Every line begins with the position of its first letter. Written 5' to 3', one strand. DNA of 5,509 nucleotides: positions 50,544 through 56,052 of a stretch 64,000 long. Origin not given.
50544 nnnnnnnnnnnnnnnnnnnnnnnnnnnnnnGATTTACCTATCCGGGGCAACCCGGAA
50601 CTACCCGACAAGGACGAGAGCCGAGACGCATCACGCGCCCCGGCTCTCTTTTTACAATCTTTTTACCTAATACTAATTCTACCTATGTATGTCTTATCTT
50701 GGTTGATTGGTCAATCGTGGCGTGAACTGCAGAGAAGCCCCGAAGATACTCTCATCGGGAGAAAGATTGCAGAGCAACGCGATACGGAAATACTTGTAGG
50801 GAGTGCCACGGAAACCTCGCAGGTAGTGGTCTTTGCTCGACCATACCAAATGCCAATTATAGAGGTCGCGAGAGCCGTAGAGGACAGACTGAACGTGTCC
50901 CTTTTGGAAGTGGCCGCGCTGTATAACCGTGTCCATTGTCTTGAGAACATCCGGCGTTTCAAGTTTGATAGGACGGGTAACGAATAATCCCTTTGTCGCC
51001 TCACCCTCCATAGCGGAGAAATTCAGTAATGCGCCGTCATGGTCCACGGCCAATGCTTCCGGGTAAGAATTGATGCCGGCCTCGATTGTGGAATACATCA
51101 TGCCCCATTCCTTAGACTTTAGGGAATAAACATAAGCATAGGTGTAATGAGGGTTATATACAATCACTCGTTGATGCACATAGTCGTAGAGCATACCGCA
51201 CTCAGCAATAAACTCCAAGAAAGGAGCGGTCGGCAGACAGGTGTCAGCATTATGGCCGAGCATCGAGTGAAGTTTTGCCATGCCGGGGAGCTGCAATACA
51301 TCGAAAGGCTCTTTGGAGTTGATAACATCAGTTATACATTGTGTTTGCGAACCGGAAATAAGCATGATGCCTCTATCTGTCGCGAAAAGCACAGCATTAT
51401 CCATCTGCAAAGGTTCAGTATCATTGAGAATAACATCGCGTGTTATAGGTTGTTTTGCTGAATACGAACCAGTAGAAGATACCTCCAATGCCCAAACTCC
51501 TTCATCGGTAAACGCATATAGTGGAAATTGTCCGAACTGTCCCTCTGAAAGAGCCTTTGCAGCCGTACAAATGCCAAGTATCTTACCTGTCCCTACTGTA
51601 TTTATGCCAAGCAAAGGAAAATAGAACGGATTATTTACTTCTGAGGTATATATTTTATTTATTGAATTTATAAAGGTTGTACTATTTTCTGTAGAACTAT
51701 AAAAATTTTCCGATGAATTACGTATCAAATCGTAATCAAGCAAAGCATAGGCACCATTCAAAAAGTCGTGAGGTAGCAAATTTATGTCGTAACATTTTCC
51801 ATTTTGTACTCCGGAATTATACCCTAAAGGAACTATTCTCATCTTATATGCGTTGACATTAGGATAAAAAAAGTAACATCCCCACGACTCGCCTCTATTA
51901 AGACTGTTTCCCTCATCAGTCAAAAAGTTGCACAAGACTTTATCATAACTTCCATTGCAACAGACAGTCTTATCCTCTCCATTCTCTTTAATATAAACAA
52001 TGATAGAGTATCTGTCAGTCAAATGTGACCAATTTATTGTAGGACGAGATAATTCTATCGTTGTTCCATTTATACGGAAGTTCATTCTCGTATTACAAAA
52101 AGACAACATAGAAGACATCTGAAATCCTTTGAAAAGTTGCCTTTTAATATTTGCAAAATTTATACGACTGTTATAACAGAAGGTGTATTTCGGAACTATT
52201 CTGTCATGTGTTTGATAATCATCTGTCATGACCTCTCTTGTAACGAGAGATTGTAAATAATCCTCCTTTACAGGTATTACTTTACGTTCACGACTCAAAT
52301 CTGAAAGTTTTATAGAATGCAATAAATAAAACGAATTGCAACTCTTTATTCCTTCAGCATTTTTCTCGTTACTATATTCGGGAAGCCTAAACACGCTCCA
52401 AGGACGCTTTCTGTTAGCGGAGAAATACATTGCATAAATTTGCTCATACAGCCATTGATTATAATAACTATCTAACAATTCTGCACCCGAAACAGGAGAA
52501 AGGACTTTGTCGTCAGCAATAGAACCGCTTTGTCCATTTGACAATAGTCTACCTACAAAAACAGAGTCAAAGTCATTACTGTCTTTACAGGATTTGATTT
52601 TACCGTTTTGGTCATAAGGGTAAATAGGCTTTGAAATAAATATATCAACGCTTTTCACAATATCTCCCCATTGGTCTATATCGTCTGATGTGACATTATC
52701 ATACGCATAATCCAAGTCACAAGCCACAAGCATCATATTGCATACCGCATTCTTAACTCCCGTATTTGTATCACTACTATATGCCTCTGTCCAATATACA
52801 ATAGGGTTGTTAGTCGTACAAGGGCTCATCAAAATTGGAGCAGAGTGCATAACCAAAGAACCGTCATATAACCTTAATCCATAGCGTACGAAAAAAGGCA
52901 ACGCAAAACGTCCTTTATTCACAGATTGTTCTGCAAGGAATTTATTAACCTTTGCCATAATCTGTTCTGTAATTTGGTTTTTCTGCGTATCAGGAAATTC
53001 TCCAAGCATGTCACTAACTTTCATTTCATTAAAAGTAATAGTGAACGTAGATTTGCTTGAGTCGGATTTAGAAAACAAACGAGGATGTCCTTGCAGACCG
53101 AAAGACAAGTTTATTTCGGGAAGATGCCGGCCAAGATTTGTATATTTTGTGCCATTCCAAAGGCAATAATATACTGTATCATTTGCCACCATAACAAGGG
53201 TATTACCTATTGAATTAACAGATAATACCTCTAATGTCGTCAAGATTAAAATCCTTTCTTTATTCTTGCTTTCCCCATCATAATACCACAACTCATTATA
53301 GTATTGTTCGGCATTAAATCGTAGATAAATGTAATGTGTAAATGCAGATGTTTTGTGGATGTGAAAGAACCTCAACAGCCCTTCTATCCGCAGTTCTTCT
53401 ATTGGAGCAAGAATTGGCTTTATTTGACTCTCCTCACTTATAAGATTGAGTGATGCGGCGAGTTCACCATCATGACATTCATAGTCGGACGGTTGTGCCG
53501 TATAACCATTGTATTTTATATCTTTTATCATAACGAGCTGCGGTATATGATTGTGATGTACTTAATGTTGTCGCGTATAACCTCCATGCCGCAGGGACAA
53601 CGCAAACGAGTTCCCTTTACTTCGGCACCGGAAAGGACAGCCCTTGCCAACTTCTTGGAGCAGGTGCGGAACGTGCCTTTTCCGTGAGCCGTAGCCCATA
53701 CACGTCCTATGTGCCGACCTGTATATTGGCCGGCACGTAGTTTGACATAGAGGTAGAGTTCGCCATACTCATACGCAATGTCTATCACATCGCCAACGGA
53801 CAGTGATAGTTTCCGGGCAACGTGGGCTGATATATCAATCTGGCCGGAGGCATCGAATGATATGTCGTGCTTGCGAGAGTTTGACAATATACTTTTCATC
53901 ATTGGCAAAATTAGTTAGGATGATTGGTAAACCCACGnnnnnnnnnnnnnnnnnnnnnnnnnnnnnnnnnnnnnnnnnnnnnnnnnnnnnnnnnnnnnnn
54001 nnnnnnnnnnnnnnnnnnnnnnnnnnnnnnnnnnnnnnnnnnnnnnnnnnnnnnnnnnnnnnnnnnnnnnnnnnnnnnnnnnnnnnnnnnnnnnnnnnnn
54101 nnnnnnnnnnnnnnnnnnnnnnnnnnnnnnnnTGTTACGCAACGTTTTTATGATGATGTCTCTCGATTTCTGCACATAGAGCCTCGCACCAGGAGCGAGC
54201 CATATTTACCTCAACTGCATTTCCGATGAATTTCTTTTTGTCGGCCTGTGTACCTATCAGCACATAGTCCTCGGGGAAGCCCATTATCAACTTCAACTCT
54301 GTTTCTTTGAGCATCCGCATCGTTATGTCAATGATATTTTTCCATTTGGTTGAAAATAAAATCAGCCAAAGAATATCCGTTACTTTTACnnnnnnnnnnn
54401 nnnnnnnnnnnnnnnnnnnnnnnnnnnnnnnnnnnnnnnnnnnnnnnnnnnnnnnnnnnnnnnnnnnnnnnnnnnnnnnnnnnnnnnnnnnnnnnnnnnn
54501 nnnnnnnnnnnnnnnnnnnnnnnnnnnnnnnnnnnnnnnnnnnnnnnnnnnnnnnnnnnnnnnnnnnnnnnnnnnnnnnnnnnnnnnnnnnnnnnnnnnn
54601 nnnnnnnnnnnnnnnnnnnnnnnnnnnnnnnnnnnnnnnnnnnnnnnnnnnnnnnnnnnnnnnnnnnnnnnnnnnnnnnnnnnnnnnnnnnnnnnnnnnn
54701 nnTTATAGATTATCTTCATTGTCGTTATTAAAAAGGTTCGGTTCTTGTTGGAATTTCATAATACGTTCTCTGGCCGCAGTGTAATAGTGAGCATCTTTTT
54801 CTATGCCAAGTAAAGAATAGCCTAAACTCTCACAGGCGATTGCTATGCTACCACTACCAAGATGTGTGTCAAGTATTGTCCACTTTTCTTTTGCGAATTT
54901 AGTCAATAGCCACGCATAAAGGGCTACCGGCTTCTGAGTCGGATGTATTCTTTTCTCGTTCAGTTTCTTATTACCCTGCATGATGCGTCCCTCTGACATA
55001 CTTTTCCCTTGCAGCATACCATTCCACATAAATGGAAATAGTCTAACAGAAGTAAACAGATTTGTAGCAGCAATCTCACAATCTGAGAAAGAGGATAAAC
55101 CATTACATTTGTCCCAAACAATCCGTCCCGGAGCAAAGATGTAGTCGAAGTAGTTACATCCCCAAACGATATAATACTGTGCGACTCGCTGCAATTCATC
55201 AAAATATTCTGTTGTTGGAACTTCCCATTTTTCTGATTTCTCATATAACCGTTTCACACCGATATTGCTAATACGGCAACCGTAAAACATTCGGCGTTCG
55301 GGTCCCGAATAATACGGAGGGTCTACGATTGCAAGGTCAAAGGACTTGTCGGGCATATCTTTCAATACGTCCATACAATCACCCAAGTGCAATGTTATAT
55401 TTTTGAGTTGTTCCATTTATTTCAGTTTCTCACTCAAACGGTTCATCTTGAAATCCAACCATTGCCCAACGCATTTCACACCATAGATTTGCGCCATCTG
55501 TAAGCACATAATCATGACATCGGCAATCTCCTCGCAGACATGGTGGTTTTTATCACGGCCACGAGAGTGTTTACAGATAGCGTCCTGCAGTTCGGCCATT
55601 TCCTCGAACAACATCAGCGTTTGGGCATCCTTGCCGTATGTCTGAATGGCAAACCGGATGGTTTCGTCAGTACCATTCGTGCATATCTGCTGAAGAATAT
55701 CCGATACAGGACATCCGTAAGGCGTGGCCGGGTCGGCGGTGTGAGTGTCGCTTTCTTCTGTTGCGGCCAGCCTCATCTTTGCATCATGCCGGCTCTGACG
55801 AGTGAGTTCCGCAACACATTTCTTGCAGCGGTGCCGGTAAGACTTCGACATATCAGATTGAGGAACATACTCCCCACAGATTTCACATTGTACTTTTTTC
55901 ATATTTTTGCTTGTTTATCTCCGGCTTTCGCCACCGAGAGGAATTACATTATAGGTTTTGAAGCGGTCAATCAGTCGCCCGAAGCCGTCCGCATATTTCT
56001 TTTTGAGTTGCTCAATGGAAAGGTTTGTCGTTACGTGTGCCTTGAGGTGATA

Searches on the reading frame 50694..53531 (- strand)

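Call 16: search_protein_families(library=phrogs, proteins=[window:50694-53531:-], max_evalue=0.001)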
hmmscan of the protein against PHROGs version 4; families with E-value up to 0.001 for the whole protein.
window:50694-53531:- (945 aa): 1 family
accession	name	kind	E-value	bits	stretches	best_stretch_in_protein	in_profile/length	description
phrog_32516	-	unknown function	7.1e-277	922.1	1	1-945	1-968/968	-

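Call 60: search_protein_families(library=pfam, proteins=[window:50694-53531:-], max_evalue=0.05)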
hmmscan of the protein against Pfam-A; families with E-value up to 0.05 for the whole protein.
window:50694-53531:- (945 aa): 0 families

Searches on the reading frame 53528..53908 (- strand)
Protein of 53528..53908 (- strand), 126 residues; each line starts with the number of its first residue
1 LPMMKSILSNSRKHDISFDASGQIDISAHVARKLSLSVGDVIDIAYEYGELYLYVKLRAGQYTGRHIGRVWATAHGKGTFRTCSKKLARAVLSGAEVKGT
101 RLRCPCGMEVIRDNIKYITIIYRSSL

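Call 16: search_protein_families(library=phrogs, proteins=[window:53528-53908:-], max_evalue=0.001)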
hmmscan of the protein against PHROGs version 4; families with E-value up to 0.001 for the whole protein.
window:53528-53908:- (126 aa): 0 families

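Call 29: search_protein_families(library=pfam, proteins=[window:53528-53908:-], max_evalue=0.01)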
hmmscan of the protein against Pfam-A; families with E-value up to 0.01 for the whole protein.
window:53528-53908:- (126 aa): 0 families

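Call 60: search_protein_families(library=pfam, proteins=[window:53528-53902:-], max_evalue=0.05)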
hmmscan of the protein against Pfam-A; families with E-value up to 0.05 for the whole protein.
window:53528-53902:- (124 aa): 0 families

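Call 87: find_related_loci(query=window:53528-53902:-, collection=viral_contigs, flank=1200)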
Query window:53528-53902:- (124 aa) in viral_contigs; peptide patterns used: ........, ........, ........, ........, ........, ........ (x = any residue, [..] = any of these).
21 stretches matched a pattern; 7 encode a relative of the query (tblastn E <= 1e-3); 7 distinct loci.
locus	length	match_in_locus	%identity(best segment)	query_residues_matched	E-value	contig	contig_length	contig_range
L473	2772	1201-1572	99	1-124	2e-81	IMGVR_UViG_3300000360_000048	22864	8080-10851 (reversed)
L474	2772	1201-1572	99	1-124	2e-81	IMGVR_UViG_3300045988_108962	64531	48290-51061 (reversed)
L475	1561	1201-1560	98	1-120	1e-80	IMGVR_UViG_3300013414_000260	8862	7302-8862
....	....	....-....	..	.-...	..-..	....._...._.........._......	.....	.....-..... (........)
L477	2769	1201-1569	77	1-124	3e-59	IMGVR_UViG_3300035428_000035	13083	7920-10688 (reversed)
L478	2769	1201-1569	77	1-124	3e-59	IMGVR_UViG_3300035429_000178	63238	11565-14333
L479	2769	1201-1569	77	1-124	3e-59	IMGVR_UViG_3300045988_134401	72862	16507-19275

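Call 89: search_protein_families(library=phrogs, proteins=[window:53528-53902:-], max_evalue=0.01)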
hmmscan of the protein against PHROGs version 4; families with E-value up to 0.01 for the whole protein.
window:53528-53902:- (124 aa): 0 families

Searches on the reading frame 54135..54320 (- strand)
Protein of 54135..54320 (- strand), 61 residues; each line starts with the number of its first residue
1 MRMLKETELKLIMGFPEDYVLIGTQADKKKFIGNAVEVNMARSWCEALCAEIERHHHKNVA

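Call 61: search_protein_families(library=pfam, proteins=[window:54135-54320:-], max_evalue=0.05)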
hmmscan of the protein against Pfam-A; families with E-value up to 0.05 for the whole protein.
window:54135-54320:- (61 aa): 1 family
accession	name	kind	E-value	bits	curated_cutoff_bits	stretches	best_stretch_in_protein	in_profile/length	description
PF00145.23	DNA_methylase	-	4.8e-08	33.2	22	1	1-47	275-321/324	C-5 cytosine-specific DNA methylase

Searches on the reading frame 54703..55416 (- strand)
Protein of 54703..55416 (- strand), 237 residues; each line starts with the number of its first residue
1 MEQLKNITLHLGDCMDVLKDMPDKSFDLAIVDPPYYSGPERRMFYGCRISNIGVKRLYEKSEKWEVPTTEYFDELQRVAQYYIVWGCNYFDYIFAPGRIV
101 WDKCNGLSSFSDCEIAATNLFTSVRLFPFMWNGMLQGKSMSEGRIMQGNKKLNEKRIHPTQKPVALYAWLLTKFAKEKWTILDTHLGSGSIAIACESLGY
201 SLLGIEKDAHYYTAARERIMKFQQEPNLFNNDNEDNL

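Call 16: search_protein_families(library=phrogs, proteins=[window:54703-55416:-], max_evalue=0.001)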
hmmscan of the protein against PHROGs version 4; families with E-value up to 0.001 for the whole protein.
window:54703-55416:- (237 aa): 12 families
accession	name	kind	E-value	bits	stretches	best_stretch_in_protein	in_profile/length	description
phrog_23224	-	other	6e-62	210.7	1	12-228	73-301/305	DNA methyltransferase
phrog_67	-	other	6.9e-44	152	1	3-233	120-357/743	DNA methyltransferase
phrog_498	-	other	8.2e-20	71.9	1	16-232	213-433/633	DNA methyltransferase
phrog_18293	-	other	6.5e-19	69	1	149-223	38-111/119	methyltransferase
phrog_3008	-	other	3.7e-14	53.6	1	155-230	147-222/244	DNA methyltransferase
phrog_23085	-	unknown function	1.7e-10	41.7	1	156-225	42-111/138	-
phrog_6025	-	other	6.2e-09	36.7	1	3-42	8-47/192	DNA methyltransferase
phrog_23148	-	unknown function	1.6e-07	32.5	1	153-220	80-147/165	-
phrog_8769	-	other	1.7e-07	32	1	181-224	15-58/71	methyltransferase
phrog_18146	-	other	3.1e-07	30.6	1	163-221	54-113/452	DNA methyltransferase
phrog_6952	-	other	4.8e-06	27.6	1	158-219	114-175/181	DNA methyltransferase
phrog_12862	-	unknown function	0.00054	20.9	0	7-35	3-31/149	-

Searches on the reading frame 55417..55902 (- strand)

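Call 16: search_protein_families(library=phrogs, proteins=[window:55417-55902:-], max_evalue=0.001)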
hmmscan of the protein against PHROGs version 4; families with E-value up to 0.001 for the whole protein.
window:55417-55902:- (161 aa): 1 family
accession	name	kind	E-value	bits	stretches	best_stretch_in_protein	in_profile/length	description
phrog_2245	-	other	2.2e-25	90.7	1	76-160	119-205/218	nucleoside triphosphate pyrophosphohydrolase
